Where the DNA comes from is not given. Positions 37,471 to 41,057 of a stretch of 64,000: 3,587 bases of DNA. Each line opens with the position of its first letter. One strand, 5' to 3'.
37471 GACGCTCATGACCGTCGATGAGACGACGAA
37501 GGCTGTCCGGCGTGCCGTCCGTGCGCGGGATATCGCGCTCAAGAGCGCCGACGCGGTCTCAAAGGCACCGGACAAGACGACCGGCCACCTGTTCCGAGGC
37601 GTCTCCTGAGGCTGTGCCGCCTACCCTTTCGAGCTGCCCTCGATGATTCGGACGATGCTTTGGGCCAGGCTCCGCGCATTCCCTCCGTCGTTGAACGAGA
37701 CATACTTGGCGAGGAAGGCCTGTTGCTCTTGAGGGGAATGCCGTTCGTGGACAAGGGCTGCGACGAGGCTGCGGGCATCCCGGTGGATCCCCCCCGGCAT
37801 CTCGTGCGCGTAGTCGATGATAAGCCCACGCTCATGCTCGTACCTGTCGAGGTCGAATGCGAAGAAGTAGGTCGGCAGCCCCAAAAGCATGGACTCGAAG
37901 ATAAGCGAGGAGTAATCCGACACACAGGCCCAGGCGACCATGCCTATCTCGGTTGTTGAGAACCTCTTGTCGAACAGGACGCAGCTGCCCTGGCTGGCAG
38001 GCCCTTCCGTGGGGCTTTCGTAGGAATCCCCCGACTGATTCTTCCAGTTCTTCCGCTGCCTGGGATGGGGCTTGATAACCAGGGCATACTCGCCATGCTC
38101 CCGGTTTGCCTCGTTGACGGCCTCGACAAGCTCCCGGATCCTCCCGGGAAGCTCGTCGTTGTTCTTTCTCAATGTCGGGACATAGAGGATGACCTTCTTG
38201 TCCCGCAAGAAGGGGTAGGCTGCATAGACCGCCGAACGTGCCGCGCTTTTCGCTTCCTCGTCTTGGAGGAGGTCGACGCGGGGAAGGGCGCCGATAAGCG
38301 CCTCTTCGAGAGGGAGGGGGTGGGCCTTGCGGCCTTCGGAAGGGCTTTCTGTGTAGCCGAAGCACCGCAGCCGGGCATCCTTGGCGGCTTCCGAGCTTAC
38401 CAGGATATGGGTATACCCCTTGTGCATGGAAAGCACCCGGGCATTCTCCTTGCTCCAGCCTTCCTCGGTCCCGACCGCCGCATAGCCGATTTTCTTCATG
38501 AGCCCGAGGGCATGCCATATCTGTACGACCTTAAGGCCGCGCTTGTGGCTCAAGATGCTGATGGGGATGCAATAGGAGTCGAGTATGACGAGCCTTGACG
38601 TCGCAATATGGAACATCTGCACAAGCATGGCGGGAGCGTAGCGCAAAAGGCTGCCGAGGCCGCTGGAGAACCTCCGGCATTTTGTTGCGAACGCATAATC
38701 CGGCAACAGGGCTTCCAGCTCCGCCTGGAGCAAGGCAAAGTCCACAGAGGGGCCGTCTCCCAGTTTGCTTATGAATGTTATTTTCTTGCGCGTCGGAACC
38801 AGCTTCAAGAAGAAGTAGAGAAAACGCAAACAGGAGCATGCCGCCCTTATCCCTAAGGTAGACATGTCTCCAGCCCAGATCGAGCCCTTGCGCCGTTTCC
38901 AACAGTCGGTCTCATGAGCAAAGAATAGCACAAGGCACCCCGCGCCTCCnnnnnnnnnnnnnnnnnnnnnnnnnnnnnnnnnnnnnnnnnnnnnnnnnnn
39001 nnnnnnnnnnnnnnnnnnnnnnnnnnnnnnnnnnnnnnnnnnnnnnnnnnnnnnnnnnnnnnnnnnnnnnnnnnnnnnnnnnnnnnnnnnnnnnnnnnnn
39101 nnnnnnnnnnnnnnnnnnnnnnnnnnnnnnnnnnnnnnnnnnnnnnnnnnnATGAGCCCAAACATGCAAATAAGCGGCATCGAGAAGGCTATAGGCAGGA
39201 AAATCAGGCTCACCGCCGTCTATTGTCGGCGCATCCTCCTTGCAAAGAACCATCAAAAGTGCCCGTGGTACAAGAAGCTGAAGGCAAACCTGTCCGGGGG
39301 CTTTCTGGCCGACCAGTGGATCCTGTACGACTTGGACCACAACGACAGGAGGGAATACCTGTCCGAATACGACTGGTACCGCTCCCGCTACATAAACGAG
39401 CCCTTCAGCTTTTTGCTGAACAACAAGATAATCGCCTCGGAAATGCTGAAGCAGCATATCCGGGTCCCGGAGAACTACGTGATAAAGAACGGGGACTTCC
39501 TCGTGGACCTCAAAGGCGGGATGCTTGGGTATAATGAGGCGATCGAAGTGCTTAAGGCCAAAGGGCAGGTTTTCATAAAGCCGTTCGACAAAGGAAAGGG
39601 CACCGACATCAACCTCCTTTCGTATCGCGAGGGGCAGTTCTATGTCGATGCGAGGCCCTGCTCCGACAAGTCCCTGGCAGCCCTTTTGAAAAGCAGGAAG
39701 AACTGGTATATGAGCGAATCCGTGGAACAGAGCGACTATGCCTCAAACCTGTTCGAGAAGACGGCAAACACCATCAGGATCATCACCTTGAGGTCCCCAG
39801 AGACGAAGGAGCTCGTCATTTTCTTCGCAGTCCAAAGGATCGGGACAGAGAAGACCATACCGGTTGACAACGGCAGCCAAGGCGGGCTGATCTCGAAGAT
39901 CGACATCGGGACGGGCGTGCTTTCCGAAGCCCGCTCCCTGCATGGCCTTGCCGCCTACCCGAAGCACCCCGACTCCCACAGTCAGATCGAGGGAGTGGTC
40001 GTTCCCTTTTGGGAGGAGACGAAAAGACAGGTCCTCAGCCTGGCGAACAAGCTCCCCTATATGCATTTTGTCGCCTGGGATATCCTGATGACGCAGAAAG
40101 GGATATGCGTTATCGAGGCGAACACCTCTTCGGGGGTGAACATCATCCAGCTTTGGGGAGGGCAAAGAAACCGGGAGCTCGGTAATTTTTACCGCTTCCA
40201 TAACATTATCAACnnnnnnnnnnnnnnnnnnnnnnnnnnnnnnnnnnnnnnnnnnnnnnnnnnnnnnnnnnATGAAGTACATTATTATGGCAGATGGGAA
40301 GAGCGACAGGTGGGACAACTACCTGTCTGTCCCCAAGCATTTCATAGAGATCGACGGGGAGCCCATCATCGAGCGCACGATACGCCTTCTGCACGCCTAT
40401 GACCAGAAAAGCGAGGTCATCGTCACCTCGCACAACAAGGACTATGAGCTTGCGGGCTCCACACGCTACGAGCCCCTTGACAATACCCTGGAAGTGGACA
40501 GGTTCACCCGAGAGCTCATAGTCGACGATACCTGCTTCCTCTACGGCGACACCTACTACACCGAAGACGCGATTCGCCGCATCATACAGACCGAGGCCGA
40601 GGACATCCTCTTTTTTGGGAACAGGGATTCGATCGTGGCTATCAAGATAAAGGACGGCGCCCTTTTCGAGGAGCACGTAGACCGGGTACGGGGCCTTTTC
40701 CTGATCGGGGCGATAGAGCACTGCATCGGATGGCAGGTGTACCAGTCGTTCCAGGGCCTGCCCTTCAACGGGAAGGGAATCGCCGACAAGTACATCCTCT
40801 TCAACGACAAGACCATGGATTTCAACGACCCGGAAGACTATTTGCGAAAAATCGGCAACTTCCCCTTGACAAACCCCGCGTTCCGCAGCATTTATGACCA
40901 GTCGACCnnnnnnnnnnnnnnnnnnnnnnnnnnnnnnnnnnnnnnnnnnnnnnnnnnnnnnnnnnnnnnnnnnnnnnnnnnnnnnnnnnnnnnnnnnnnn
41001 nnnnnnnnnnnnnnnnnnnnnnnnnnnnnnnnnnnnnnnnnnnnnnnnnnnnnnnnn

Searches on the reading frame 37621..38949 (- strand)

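Call 5: search_protein_families(library=pfam, proteins=[window:37621-38949:-], max_evalue=0.01)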
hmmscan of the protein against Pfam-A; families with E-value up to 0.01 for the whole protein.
window:37621-38949:- (442 aa): 1 family
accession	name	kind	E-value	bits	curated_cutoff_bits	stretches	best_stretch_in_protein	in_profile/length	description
PF04464.20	Glyphos_transf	-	2.5e-44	152.2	22.1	1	51-433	9-366/367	CDP-Glycerol:Poly(glycerophosphate) glycerophosphotransferase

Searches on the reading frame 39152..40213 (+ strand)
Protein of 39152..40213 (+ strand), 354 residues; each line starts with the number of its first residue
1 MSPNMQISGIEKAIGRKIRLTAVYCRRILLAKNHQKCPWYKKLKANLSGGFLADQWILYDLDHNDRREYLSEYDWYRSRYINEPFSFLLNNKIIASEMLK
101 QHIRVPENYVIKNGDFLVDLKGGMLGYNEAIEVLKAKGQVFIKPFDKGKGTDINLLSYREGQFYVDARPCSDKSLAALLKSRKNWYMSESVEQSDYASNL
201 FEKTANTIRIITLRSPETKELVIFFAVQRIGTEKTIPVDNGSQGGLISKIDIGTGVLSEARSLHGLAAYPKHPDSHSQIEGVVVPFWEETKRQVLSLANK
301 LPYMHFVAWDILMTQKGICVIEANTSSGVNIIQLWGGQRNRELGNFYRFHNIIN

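Call 5: search_protein_families(library=pfam, proteins=[window:39152-40213:+], max_evalue=0.01)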
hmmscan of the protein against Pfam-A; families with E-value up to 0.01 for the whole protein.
window:39152-40213:+ (354 aa): 1 family
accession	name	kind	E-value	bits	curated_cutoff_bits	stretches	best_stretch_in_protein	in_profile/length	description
PF14397.11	ATPgrasp_ST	-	5.6e-35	121.3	31.4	1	79-336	9-265/278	Sugar-transfer associated ATP-grasp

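Call 6: search_protein_families(library=ncbifam, proteins=[window:39152-40213:+], max_evalue=0.01)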
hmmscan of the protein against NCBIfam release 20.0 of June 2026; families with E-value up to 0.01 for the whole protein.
window:39152-40213:+ (354 aa): 1 family
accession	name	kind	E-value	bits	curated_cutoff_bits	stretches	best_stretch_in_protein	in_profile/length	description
TIGR02291.1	rimK_rel_E_lig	hypoth_equivalog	4.3e-06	25.9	314.2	1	225-331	170-274/317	alpha-L-glutamate ligase-like protein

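Call 81: find_related_loci(query=window:39152-40213:+, collection=metagenome_contigs, flank=10000)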
Query window:39152-40213:+ (354 aa) in metagenome_contigs; peptide patterns used: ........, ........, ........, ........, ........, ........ (x = any residue, [..] = any of these).
53 stretches matched a pattern; 10 encode a relative of the query (tblastn E <= 1e-3); 10 distinct loci.
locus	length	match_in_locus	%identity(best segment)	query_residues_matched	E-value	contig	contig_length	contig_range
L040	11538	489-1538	67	4-353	4e-169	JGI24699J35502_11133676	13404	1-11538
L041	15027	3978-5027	65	4-353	2e-163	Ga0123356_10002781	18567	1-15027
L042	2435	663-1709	62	5-353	1e-165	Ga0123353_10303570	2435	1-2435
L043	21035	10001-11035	41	9-353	4e-90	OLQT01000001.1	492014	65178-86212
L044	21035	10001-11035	41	9-353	4e-90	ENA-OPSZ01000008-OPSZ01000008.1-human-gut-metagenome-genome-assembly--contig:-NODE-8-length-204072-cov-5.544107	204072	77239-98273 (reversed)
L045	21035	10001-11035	41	9-353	4e-90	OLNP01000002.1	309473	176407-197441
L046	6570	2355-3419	38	1-353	2e-88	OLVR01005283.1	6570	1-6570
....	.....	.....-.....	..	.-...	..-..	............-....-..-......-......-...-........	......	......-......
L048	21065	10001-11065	37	1-353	7e-86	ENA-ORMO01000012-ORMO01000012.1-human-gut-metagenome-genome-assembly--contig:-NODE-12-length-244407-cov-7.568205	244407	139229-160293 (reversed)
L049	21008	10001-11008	38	14-348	5e-82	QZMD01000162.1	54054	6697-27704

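Call 82: find_related_loci(query=window:39152-40213:+, collection=genome_contigs, flank=10000)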
Query window:39152-40213:+ (354 aa) in genome_contigs; peptide patterns used: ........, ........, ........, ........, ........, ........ (x = any residue, [..] = any of these).
29 stretches matched a pattern; 3 encode a relative of the query (tblastn E <= 1e-3); 3 distinct loci.
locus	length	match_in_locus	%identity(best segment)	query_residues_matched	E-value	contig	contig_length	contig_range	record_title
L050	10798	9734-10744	61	18-353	1e-142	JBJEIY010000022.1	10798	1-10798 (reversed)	MAG: Lachnospiraceae bacterium isolate PUUB64_bin.006 NODE_2515_length_10798_cov_19.936796, whole genome shotgun sequenc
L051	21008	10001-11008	53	17-352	2e-126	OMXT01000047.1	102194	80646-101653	uncultured Clostridiales bacterium isolate RUG067 genome assembly, contig: k87_22215046, whole genome shotgun sequence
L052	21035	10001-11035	41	9-353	1e-90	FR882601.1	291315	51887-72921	Firmicutes bacterium CAG:145 genomic scaffold, scf114, whole genome shotgun sequence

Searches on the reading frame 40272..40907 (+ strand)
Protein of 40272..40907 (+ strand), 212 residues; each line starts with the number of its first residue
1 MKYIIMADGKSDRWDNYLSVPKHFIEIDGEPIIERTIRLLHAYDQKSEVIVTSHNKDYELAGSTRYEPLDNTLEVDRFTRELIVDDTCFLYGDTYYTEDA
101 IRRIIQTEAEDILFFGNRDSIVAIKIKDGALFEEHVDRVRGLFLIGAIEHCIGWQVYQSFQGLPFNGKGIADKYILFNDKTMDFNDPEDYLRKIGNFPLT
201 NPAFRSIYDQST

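Call 5: search_protein_families(library=pfam, proteins=[window:40272-40907:+], max_evalue=0.01)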
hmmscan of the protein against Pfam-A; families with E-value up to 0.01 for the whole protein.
window:40272-40907:+ (212 aa): 2 families
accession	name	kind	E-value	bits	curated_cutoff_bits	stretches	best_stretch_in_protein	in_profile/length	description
PF12804.13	NTP_transf_3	-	9.8e-06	26.3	27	1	4-67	2-61/160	MobA-like NTP transferase domain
PF01128.25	IspD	-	1.9e-05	24.9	27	1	3-60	3-58/221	2-C-methyl-D-erythritol 4-phosphate cytidylyltransferase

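Call 6: search_protein_families(library=ncbifam, proteins=[window:40272-40907:+], max_evalue=0.01)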
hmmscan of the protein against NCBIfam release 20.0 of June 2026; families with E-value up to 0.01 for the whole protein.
window:40272-40907:+ (212 aa): 12 families
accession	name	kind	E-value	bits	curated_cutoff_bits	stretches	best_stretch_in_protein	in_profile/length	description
NF041173.1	Sug_nt_acttase_Thmprot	equivalog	2.3e-08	33.4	600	1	1-113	1-125/405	bifunctional sugar-1-phosphate nucleotidylyltransferase/acetyltransferase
TIGR00453.1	ispD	equivalog_domain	5.7e-07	29.2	181.3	1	4-63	3-60/219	2-C-methyl-D-erythritol 4-phosphate cytidylyltransferase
NF001186.0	PRK00155.2-3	equivalog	1.6e-06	27.7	253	1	3-57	7-59/224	2-C-methyl-D-erythritol 4-phosphate cytidylyltransferase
NF006899.0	PRK09382.1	equivalog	6.6e-06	25.5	417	1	3-63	9-67/387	bifunctional 2-C-methyl-D-erythritol 4-phosphate cytidylyltransferase/2-C-methyl-D-erythritol 2,4-cyclodiphosphate synthase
TIGR03992.1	Arch_glmU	subfamily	5.7e-05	22.2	292.1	1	1-113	1-126/393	bifunctional sugar-1-phosphate nucleotidylyltransferase/acetyltransferase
NF001457.0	PRK00317.1-3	equivalog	9.3e-05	22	164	1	1-59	2-56/200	molybdenum cofactor guanylyltransferase MobA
NF001183.0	PRK00155.1-3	subfamily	0.0011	18.3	166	1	5-56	6-56/237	D-ribitol-5-phosphate cytidylyltransferase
NF009924.0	PRK13385.1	subfamily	0.0012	18.5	342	1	5-56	6-56/230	2-C-methyl-D-erythritol 4-phosphate cytidylyltransferase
NF011056.0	PRK14489.1-1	equivalog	0.0013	17.9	379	1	4-59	9-59/363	bifunctional molybdenum cofactor guanylyltransferase MobA/molybdopterin-guanine dinucleotide biosynthesis adaptor protein MobB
NF041135.1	IPPtranDIPPsyn_Thcocales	equivalog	0.0027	16.8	580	1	1-57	1-54/419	bifunctional L-myo-inositol-1-phosphate cytidylyltransferase/CDP-L-myo-inositol myo-inositolphosphotransferase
TIGR03310.1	matur_MocA_YgfJ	equivalog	0.0034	17.4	186.45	1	4-60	3-55/188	molybdenum cofactor cytidylyltransferase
NF041313.1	UDPGP_AglF_Halo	equivalog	0.0041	16.6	400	1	1-57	1-58/234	UTP--glucose-1-phosphate uridylyltransferase AglF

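Call 52: search_solved_structures(query=window:40272-40907:+, max_evalue=1)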
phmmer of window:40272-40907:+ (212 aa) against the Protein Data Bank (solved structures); distinct sequences matched with E-value up to 1: 7.
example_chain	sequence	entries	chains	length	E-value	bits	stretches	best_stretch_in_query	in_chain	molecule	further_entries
6pd1_A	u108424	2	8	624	0.037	17.1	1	4-60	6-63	Nucleotidyl transferase/aminotransferase, class V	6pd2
3f1c_A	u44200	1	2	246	0.086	15.9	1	5-53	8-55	Putative 2-C-methyl-D-erythritol 4-phosphate cytidylyltransferase 2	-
2ggo_A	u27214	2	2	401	0.17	15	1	1-105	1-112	401aa long hypothetical glucose-1-phosphate thymidylyltransferase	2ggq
1vpa_A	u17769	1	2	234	0.61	13.1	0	4-59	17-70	2-C-methyl-D-erythritol 4-phosphate cytidylyltransferase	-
4y7t_A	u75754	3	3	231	0.75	12.9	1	1-51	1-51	Nucleotidyl transferase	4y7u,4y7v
5z09_A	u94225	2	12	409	0.92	12.5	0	1-58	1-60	Dual sugar-1-phosphate nucleotidylyltransferase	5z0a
6xhp_A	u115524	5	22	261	0.93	12.5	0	2-51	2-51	Ribitol-5-phosphate cytidylyltransferase 1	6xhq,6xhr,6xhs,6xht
